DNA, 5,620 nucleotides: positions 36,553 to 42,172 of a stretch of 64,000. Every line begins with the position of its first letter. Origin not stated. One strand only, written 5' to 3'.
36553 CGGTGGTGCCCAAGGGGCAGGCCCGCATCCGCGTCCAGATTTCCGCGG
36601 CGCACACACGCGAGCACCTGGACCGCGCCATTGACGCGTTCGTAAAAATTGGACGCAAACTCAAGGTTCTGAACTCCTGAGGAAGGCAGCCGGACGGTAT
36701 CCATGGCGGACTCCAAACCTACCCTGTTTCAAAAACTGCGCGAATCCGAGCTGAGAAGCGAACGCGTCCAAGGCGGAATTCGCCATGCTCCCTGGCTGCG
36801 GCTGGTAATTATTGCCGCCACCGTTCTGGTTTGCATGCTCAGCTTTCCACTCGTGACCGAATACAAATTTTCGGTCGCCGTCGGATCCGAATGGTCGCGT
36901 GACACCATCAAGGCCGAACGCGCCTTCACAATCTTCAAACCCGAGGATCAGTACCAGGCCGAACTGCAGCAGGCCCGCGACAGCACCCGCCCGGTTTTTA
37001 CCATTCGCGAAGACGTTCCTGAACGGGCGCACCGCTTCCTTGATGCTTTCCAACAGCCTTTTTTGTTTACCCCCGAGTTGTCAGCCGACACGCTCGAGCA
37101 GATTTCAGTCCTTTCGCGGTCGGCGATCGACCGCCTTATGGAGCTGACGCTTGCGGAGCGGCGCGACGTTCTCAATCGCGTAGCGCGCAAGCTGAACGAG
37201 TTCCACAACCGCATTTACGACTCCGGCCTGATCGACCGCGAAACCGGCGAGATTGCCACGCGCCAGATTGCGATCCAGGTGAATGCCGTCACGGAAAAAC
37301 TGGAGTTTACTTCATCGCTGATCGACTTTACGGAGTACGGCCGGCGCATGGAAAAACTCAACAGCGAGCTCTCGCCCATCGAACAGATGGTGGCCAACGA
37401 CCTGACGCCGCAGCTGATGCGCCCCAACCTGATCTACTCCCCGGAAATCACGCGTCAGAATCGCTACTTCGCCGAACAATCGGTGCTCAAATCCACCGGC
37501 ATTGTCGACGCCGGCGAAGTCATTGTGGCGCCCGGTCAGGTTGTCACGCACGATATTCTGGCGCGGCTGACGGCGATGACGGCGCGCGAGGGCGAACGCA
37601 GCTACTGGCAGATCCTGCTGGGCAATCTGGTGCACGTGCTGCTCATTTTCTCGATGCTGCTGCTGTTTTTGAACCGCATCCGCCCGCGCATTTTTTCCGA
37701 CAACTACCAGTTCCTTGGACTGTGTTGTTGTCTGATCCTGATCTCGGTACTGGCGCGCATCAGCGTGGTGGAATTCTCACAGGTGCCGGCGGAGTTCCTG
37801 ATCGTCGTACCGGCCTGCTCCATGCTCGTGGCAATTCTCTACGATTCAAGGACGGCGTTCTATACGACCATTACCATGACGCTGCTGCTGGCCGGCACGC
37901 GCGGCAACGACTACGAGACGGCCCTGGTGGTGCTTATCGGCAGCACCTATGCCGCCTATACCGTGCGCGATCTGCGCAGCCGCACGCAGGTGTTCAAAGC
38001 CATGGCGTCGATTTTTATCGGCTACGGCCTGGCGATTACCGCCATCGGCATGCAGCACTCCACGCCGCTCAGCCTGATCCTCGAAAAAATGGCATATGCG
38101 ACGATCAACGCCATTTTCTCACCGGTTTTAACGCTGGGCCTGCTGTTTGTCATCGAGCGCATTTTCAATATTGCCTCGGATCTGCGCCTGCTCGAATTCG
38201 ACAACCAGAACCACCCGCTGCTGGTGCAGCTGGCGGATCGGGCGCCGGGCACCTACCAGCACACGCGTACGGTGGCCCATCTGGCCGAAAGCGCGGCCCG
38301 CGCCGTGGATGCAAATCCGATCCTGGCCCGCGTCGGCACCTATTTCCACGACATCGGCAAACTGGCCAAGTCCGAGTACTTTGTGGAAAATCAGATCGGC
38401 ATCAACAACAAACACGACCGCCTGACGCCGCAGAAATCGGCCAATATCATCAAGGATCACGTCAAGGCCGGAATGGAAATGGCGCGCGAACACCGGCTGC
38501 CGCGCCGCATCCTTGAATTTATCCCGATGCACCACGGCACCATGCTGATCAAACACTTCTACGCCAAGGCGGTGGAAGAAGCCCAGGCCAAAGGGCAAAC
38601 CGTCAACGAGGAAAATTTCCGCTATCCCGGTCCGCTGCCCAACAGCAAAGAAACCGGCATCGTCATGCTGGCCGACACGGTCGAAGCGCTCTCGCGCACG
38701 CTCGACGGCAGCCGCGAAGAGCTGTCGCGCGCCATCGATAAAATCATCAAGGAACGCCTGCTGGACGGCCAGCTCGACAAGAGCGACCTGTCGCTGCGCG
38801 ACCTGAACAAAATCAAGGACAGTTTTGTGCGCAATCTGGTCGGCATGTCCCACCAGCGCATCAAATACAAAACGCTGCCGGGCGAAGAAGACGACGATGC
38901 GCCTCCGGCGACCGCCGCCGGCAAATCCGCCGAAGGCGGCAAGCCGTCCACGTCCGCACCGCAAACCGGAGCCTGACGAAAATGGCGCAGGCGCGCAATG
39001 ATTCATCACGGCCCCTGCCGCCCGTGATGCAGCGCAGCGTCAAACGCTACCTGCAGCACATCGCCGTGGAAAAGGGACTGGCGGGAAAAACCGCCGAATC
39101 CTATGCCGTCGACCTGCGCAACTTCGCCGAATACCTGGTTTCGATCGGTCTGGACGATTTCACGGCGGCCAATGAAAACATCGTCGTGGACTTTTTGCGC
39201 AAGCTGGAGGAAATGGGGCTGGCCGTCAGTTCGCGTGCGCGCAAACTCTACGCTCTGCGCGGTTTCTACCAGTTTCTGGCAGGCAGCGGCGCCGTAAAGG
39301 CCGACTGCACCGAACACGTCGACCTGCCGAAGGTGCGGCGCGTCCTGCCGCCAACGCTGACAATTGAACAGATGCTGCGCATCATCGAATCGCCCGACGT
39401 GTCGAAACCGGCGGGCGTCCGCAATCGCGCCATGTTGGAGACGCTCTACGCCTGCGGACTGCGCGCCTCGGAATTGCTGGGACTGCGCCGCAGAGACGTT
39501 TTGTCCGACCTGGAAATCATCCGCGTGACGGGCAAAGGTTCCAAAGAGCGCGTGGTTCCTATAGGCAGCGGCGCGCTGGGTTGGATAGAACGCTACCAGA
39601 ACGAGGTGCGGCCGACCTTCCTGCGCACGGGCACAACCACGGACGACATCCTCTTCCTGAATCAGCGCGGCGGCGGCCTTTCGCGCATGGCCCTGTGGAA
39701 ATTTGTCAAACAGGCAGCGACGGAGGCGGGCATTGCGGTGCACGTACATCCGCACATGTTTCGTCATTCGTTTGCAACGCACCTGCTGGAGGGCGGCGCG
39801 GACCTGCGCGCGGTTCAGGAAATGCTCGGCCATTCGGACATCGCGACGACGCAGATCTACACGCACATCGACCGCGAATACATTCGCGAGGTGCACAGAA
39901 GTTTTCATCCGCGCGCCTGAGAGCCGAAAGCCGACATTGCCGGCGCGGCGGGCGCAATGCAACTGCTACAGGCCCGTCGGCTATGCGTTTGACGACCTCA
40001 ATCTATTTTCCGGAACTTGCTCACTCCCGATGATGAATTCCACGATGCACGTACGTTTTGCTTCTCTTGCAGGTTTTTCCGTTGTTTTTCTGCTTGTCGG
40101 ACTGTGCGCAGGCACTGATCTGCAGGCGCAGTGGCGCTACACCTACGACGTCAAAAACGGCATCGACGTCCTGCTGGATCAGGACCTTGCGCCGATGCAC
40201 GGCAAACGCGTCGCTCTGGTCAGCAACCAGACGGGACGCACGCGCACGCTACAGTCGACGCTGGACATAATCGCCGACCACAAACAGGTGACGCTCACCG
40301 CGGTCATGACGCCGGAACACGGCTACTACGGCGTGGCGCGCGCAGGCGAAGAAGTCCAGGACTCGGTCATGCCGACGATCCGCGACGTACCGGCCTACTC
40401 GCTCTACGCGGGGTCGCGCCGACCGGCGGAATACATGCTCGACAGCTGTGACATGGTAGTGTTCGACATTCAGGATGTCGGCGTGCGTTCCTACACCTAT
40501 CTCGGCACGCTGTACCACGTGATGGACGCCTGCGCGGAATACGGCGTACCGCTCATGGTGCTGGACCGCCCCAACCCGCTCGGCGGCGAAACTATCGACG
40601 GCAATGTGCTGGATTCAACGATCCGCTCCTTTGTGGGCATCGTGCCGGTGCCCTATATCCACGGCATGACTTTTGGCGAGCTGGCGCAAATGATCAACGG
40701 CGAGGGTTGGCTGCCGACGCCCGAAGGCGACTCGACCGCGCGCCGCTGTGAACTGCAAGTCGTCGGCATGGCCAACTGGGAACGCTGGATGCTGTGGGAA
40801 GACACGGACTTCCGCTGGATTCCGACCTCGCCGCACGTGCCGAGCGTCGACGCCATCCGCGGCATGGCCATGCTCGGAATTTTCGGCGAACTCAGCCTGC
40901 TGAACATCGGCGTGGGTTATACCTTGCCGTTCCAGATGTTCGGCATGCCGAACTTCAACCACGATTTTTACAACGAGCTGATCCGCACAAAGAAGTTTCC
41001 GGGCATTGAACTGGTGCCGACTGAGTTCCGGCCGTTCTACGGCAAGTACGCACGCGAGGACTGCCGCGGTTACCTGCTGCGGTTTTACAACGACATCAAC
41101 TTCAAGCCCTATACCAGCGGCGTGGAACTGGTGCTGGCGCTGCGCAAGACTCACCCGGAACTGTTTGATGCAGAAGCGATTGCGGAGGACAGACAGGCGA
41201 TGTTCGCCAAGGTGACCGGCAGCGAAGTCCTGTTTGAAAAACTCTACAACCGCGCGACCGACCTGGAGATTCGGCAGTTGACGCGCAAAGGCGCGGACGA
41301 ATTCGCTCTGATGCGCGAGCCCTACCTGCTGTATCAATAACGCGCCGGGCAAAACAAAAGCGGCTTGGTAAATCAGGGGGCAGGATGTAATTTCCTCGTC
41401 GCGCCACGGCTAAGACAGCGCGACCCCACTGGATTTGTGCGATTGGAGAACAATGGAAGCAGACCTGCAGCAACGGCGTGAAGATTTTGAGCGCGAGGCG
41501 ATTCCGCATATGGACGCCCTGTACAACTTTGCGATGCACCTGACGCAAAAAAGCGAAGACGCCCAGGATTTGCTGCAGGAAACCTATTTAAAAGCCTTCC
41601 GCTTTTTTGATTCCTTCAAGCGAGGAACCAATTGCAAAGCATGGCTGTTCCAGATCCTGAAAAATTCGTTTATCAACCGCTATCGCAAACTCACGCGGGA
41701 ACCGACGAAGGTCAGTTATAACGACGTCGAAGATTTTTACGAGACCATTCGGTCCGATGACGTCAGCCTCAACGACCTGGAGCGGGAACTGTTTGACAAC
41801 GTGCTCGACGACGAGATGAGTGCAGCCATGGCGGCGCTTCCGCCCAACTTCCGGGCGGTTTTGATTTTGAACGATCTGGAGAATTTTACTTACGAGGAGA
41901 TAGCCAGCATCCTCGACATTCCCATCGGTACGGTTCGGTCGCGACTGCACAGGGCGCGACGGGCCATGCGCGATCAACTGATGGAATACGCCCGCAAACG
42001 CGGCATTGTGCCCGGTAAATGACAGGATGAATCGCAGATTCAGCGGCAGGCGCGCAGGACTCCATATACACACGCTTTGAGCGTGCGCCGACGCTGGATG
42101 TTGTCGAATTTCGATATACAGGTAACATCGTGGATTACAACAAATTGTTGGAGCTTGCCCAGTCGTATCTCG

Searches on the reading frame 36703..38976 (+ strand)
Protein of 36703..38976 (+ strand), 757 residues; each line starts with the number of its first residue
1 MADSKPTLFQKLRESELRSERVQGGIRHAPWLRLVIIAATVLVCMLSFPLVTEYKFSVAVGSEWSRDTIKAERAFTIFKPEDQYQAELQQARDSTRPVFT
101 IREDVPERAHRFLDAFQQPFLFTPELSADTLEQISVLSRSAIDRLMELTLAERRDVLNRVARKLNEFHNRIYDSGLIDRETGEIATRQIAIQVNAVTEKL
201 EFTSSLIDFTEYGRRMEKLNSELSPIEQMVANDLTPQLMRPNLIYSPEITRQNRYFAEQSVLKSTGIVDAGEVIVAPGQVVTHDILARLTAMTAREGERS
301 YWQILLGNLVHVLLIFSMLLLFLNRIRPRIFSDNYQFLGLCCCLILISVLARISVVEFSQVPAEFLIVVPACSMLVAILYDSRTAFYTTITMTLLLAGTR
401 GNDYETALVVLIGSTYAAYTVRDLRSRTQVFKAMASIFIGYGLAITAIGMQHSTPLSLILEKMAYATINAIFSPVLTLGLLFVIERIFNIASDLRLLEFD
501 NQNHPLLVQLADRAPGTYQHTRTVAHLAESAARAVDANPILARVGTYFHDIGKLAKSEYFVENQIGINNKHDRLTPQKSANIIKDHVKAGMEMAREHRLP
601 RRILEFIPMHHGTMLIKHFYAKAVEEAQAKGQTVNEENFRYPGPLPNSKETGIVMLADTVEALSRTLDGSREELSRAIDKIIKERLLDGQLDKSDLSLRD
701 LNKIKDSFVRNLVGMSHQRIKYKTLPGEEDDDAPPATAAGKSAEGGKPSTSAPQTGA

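Call 47: search_protein_families(library=pfam, proteins=[window:36703-38976:+], max_evalue=0.00001)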
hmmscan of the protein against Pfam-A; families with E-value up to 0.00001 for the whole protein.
window:36703-38976:+ (757 aa): 3 families
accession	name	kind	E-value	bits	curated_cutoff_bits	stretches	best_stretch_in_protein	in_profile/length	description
PF07698.17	7TM-7TMR_HD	-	7.7e-33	114.5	29.4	1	302-492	1-190/190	7TM receptor with intracellular HD hydrolase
PF07697.16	7TMR-HDED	-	1.5e-19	71.3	27.6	1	65-292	6-220/224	7TM-HD extracellular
PF01966.28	HD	-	3.8e-17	63.1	22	1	517-662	1-115/116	HD domain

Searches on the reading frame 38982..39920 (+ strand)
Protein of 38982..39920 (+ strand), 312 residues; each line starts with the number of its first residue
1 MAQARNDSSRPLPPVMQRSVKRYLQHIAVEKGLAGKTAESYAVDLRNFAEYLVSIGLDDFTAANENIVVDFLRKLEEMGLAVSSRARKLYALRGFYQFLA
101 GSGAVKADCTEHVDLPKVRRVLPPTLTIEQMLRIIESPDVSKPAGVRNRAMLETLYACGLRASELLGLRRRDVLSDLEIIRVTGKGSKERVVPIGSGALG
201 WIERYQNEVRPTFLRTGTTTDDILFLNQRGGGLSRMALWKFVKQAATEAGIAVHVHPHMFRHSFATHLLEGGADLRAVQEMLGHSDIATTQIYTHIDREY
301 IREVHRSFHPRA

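Call 47: search_protein_families(library=pfam, proteins=[window:38982-39920:+], max_evalue=0.00001)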
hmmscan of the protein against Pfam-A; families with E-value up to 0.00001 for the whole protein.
window:38982-39920:+ (312 aa): 2 families
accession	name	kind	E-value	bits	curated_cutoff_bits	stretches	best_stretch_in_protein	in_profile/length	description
PF00589.27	Phage_integrase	-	2e-47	161.6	27.1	1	126-297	3-169/172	Phage integrase family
PF02899.23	Phage_int_SAM_1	-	2.8e-18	66.4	22.3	1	20-100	1-80/83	Phage integrase, N-terminal SAM-like domain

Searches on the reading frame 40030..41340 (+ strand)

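Call 47: search_protein_families(library=pfam, proteins=[window:40030-41340:+], max_evalue=0.00001)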
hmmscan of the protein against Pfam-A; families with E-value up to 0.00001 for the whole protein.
window:40030-41340:+ (436 aa): 2 families
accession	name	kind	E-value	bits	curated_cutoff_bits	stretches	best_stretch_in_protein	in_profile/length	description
PF07075.17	NamZ_N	-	1.9e-75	253.1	26.9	1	61-273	1-202/203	Exo-beta-N-acetylmuramidase NamZ, N-terminal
PF20732.2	NamZ_C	-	1e-27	98.2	25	1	281-435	5-152/152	Exo-beta-N-acetylmuramidase NamZ, C-terminal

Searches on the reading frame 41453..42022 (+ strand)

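Call 47: search_protein_families(library=pfam, proteins=[window:41453-42022:+], max_evalue=0.00001)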
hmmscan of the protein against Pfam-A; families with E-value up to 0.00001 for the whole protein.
window:41453-42022:+ (189 aa): 3 families
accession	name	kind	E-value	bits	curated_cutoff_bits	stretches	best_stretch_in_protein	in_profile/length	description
PF08281.18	Sigma70_r4_2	-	1e-17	63.9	25.7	1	121-172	3-54/54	Sigma-70, region 4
PF04542.20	Sigma70_r2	-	2.3e-15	56.6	24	1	19-82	5-70/71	Sigma-70 region 2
PF04545.22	Sigma70_r4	-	9e-14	51.2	24.1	1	125-173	1-49/50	Sigma-70, region 4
